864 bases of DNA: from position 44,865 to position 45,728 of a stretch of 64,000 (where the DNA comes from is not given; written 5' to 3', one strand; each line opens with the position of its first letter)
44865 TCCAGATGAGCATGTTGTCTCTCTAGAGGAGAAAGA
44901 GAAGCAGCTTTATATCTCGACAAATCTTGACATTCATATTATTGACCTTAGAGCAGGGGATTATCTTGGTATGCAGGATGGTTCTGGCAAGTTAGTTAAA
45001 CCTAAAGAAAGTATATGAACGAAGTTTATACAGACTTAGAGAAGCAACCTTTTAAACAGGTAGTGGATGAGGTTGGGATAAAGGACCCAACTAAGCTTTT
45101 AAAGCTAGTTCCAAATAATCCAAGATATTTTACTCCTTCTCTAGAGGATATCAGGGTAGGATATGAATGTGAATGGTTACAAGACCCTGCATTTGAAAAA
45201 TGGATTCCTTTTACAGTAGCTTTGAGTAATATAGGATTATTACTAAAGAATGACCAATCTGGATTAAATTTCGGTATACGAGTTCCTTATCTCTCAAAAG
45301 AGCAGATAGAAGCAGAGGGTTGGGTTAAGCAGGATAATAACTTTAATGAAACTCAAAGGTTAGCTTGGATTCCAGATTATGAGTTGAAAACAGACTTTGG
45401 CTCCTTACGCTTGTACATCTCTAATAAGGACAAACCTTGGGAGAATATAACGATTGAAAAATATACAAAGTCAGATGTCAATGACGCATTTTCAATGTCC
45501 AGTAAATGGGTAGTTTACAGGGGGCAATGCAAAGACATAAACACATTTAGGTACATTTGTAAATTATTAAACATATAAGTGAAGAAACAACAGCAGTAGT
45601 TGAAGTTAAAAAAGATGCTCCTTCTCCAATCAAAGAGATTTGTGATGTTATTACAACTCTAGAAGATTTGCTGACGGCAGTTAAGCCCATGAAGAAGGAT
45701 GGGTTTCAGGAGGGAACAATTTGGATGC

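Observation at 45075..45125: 15-residue peptide motif shared by a small plus-strand protein and the putative MCP C-terminus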

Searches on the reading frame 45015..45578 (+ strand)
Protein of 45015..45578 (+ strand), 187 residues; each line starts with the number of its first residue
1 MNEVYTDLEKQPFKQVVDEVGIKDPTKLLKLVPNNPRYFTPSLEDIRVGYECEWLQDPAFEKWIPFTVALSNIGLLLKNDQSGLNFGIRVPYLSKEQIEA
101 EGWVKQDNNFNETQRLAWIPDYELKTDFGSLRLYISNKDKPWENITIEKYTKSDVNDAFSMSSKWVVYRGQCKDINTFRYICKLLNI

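Call 5: search_dna_similar(query=window:45015-45578:+, collection=phages, mode=protein, max_rows=40)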
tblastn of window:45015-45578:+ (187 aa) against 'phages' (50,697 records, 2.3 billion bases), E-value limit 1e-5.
No match.

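Call 6: search_protein_families(library=phrogs, proteins=[window:45015-45578:+], max_evalue=0.01)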
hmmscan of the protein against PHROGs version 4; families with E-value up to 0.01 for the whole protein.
window:45015-45578:+ (187 aa): 0 families

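Call 7: search_protein_families(library=pfam, proteins=[window:45015-45578:+], max_evalue=0.01)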
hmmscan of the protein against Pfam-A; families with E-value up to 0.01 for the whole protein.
window:45015-45578:+ (187 aa): 0 families

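Call 9: find_homologous_proteins(query=window:45015-45578:+)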
Query window:45015-45578:+ (187 aa): 302 proteins with E <= 0.001 among 330 candidates; the best 120 are listed.
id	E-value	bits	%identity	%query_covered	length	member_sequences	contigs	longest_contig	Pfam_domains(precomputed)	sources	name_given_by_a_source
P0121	2.1e-124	430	100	100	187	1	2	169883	-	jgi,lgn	jgi:hypothetical protein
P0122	2.4e-55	205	58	100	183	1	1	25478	-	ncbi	-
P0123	5.8e-51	191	60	81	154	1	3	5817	-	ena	-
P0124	1.4e-48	183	58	81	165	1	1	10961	-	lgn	-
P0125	3.7e-47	178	58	81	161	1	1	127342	-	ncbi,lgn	-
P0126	6.0e-47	178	59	81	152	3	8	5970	-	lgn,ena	-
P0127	1.7e-44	170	57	81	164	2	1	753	-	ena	-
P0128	6.3e-43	165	54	82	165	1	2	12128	-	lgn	-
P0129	1.1e-39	154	53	80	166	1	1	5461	-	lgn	-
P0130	1.6e-35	140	51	80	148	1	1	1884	-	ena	-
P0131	1.6e-29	121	43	100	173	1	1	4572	-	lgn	-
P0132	7.0e-25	106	40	100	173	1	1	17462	-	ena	-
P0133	3.9e-24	103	42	94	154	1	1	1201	-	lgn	-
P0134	7.3e-23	99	38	94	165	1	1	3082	-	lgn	-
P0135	6.1e-22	96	41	90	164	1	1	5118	-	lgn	-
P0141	4.4e-20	90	39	96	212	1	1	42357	-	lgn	-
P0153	6.5e-18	83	36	100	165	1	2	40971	-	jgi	jgi:hypothetical protein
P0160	1.4e-17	82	38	80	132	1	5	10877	-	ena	-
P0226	9.0e-16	76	34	81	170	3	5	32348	-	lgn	-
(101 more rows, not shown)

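Call 22: search_solved_structures(query=window:45015-45578:+, max_evalue=10, show_alignments=2)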
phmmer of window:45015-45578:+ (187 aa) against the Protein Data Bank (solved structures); distinct sequences matched with E-value up to 10: 0.

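Call 34: find_related_loci(query=A2, collection=viral_contigs, flank=10000)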
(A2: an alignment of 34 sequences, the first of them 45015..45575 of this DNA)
Query A2 (187 aa) in viral_contigs; peptide patterns used: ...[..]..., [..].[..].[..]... (x = any residue, [..] = any of these).
211 stretches matched a pattern; 65 encode a relative of the query (tblastn E <= 1e-3); 65 distinct loci.
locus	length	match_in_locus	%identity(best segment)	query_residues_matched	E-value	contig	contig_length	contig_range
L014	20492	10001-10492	34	20-187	2e-23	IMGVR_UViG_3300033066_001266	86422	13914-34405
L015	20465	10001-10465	38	28-187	2e-20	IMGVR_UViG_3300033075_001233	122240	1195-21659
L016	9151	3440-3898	37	37-187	3e-20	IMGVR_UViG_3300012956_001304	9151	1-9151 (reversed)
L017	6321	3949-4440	33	14-187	2e-19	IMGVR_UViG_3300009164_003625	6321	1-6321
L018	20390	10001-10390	35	29-187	4e-19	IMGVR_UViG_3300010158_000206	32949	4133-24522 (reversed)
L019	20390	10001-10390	35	29-187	4e-19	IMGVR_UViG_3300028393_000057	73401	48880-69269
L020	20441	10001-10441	36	35-187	8e-19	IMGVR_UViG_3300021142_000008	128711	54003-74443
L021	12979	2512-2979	32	27-187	8e-19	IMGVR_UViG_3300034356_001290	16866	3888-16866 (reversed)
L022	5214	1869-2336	32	27-187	8e-19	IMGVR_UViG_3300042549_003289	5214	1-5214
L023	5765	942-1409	32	27-187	8e-19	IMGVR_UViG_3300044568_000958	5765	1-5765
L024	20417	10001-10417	40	29-187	1e-18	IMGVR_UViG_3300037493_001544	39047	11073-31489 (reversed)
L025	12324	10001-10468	33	13-187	2e-18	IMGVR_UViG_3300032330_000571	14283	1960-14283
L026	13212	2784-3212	38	29-187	4e-18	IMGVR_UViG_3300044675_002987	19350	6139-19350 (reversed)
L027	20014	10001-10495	32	31-187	5e-18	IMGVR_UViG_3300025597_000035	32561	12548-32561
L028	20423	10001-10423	35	38-187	2e-17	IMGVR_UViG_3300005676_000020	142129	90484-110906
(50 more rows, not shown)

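Call 36: find_encoding_contigs(protein=P0132, flank=10000, max_places=3)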
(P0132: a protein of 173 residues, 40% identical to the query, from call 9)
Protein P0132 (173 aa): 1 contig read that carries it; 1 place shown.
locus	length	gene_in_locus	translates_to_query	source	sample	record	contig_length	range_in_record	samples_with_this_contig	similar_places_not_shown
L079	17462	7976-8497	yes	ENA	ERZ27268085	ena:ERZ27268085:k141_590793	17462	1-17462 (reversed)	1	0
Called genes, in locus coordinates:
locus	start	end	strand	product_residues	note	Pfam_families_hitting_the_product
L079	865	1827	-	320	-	-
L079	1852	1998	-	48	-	-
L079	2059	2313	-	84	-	-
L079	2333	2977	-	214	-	PF18306:LDcluster4, PF03641:Lysine_decarbox (weak)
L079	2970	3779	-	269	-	PF00156:Pribosyltran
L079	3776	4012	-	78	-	-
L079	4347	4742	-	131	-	-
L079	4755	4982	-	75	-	-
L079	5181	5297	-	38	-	-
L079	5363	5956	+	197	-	PF13455:MUG113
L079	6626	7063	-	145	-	-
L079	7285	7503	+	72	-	-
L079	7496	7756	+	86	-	-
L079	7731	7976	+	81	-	-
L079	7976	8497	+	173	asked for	-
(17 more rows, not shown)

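Call 37: find_encoding_contigs(protein=P0122, flank=10000, max_places=3)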
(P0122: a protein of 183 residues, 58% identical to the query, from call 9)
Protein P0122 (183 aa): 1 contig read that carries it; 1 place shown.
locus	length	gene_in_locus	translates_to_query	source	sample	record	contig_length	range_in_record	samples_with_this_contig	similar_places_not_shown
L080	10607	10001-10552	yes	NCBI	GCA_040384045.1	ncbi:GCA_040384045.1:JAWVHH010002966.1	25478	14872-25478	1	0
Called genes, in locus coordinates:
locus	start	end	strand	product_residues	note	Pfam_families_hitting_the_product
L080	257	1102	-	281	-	PF20720:nSTAND3 (weak), PF00004:AAA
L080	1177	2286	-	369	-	-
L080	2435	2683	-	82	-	-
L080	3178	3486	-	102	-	-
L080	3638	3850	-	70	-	-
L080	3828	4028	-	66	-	-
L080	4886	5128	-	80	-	-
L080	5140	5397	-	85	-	-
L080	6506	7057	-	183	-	-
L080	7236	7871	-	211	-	-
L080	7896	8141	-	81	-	-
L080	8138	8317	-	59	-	-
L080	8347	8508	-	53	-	-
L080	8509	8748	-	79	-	-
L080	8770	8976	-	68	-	-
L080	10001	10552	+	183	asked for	-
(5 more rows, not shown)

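Call 43: predict_structure(alignment_id=A2)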
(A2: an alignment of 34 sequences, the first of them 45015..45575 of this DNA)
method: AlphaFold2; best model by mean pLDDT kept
length: 187 residues; sequences in the alignment: 34
mean_pLDDT: 70.2   pTM: 0.49
mean pLDDT of the five models: 70.2, 70.0, 69.6, 69.1, 67.9
residues with pLDDT >= 90: 6; 70-90: 93; 50-70: 78; < 50: 10
segments of 3 or more residues with pLDDT < 50: 1-3
pLDDT, mean of each block of 10 residues (from residue 1): 51 54 59 61 76 85 89 78 70 61 67 59 82 78 80 79 81 64 56
secondary structure, 60 per line:
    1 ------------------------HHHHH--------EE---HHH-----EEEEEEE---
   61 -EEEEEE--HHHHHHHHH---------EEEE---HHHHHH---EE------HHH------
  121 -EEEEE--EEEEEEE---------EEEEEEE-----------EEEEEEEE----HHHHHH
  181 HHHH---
elements in order: H25-29 E51-57 E62-67 H70-78 E88-91 H95-100 E122-126 E129-135 E145-151 E163-170 H175-184

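Call 54: find_encoding_contigs(protein=P0121, flank=3000, max_places=4)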
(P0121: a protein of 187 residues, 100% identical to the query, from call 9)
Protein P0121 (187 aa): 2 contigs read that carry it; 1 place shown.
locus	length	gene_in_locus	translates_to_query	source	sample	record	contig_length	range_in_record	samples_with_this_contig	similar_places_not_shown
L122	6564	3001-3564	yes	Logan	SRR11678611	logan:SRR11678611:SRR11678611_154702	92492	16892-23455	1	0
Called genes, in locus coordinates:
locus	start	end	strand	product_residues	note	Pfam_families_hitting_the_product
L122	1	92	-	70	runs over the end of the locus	-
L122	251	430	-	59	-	-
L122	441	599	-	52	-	-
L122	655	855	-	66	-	PF26894:Phage_T4_Y07C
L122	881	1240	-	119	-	-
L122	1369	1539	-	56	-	-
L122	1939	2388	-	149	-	-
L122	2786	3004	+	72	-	-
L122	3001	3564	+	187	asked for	-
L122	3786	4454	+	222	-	-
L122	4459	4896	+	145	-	-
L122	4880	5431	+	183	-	-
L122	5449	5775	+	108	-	-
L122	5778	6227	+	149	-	-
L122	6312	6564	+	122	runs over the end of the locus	-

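Call 55: find_encoding_contigs(protein=P0135, flank=6000, max_places=3)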
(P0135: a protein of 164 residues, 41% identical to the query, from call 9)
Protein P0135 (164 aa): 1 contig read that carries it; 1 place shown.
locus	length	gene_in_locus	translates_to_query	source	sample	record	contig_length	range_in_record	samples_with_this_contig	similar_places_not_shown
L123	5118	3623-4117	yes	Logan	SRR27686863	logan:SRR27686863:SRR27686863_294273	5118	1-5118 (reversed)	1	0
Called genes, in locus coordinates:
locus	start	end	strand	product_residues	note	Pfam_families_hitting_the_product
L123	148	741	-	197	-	-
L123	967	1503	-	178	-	-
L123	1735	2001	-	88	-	-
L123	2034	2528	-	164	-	-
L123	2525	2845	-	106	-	-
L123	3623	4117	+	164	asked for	-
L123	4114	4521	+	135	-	PF01467:CTP_transf_like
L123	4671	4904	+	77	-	-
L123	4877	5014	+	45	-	-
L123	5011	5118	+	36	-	?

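Call 76: search_protein_families(library=phrogs, alignment_id=A2, max_evalue=0.01)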
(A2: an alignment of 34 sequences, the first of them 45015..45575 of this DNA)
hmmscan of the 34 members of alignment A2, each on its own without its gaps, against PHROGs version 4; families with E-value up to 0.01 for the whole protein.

A. member 1, window:45015-45575:+ (187 aa): 0 families

B. families by the number of members that match (of 34 scanned): 0 families

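Call 81: find_encoding_contigs(protein=P0153, flank=10000, max_places=2)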
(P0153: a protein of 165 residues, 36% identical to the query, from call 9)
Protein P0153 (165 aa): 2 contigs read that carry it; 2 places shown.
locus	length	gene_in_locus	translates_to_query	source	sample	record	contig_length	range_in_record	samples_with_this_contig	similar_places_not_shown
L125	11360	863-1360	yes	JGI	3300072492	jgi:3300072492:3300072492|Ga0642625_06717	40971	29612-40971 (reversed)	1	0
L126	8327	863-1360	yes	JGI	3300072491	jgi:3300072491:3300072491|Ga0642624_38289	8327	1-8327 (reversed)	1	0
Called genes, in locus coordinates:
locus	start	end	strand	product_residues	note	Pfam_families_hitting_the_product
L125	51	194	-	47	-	-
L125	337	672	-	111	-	-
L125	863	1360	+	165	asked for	-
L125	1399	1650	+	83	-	-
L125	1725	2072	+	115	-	-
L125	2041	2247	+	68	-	-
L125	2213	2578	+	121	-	-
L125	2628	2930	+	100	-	-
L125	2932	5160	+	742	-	PF02265:S1-P1_nuclease (faint)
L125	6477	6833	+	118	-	-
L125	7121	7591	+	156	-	PF00077:RVP (faint), PF13650:Asp_protease_2, PF13975:gag-asp_proteas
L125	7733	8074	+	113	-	PF01981:PTH2 (weak)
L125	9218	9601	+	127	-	-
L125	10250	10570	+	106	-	-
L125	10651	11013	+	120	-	-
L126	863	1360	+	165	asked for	-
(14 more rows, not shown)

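Call 82: find_encoding_contigs(protein=P0226, flank=10000, max_places=2)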
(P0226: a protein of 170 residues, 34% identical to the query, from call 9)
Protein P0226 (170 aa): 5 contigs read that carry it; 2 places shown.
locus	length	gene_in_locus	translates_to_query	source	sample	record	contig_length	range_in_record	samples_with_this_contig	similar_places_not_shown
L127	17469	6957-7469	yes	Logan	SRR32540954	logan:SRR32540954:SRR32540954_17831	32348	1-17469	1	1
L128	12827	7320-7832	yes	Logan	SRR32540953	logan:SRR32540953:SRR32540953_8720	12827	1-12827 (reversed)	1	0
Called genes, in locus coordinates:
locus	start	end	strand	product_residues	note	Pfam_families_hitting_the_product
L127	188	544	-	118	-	-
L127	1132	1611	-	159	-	-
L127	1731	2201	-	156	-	-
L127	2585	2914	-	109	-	-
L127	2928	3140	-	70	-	-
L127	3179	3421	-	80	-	-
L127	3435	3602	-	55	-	-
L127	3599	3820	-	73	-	-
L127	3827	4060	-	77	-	-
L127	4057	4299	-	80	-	-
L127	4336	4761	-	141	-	-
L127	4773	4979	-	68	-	-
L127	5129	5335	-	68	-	-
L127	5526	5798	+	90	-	-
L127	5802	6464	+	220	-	PF00580:UvrD-helicase (faint), PF02562:PhoH, PF13604:AAA_30 (faint), PF20720:nSTAND3 (weak), PF13245:AAA_19, PF09848:SLFN-g3_helicase (weak)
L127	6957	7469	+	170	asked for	-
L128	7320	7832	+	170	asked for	-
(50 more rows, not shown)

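Call 86: search_protein_families(library=pfam, alignment_id=A2, max_evalue=0.05)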
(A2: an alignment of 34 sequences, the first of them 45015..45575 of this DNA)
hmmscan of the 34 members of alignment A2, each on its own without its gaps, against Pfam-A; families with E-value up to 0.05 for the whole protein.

A. member 1, window:45015-45575:+ (187 aa): 0 families

B. families by the number of members that match (of 34 scanned): 5 families
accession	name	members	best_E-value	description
PF07198.17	DUF1410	1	0.0012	Protein of unknown function (DUF1410)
PF02213.21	GYF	1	0.015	GYF domain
PF24171.1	Fn3-III_PB4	1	0.033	Straight fiber protein PB4 third Fn3-like domain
PF21100.3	MCM_C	1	0.042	MCM protein C-terminal winged helix-turn-helix domain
PF09154.16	Alpha-amy_C_pro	1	0.044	Alpha-amylase C-terminal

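Call 87: search_solved_structures(query=A2, max_evalue=5, show_alignments=1)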
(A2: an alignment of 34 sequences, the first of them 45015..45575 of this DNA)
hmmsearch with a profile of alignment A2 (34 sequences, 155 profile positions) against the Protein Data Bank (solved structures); distinct sequences matched with E-value up to 5: 1.
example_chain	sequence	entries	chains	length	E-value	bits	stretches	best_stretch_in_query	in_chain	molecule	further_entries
7jil_t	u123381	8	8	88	0.47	13.5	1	74-154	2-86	30S ribosomal protein S15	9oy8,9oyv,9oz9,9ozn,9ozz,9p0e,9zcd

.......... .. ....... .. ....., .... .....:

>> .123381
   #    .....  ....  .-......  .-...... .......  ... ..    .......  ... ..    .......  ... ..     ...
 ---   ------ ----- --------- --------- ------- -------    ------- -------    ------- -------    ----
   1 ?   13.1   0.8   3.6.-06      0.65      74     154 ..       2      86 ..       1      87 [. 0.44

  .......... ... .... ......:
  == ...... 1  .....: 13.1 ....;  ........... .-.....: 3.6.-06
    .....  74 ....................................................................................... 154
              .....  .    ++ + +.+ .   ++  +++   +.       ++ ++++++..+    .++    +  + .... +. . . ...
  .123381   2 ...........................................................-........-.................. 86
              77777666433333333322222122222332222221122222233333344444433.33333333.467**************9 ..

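Call 89: fold_search(model_id=the predicted structure, library=viral)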
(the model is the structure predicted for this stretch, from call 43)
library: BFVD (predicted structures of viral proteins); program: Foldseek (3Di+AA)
matches with E <= 10: 378; with E <= 0.001: 0
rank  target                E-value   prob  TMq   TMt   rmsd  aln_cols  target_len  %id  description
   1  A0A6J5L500            2.2e-01  0.35  0.23  0.31  14.2       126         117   10  Uncharacterized protein [uncultured Caudovirales phage]
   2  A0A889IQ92            2.6e-01  0.14  0.19  0.17  17.8       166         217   11  Uncharacterized protein [Burkholderia phage BCSR52]
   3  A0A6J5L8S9            3.9e-01  0.41  0.25  0.19  22.0       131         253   13  Uncharacterized protein [uncultured Caudovirales phage]
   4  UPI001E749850         4.3e-01  0.84  0.32  0.51   5.3        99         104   13  (no name look-up for this kind of identifier)
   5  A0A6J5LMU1            4.6e-01  0.16  0.24  0.07  19.7       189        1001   10  Uncharacterized protein [uncultured Caudovirales phage]
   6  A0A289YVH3            4.8e-01  0.06  0.13  0.08  19.9       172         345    8  Uncharacterized protein [Serratia phage vB_SmaM_ 2050HW]
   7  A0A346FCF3            6.0e-01  0.87  0.26  0.51   3.2        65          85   11  Uncharacterized protein [Mycobacterium phage Thonko]
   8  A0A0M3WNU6            6.0e-01  0.13  0.26  0.12  18.8       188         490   11  Uncharacterized protein [Perigonia lusca single nucleopolyhedrovirus]
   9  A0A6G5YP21            6.4e-01  0.08  0.17  0.14  17.7       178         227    8  (no name in the UniProt tables at hand)
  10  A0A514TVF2            7.5e-01  0.51  0.23  0.19   3.7        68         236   13  Uncharacterized protein [Aeromonas phage D3]
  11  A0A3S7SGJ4            7.5e-01  0.11  0.21  0.24  11.3       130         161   13  (no name in the UniProt tables at hand)
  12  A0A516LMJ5            8.0e-01  0.30  0.20  0.36   7.0        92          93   11  (no name in the UniProt tables at hand)
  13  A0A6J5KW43            8.0e-01  0.05  0.14  0.08  18.1       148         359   13  Uncharacterized protein [uncultured Caudovirales phage]
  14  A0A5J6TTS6            8.4e-01  0.11  0.19  0.16  12.0       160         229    9  (no name in the UniProt tables at hand)
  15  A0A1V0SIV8            8.9e-01  0.28  0.25  0.26   7.5        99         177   18  Uncharacterized protein [Klosneuvirus KNV1]
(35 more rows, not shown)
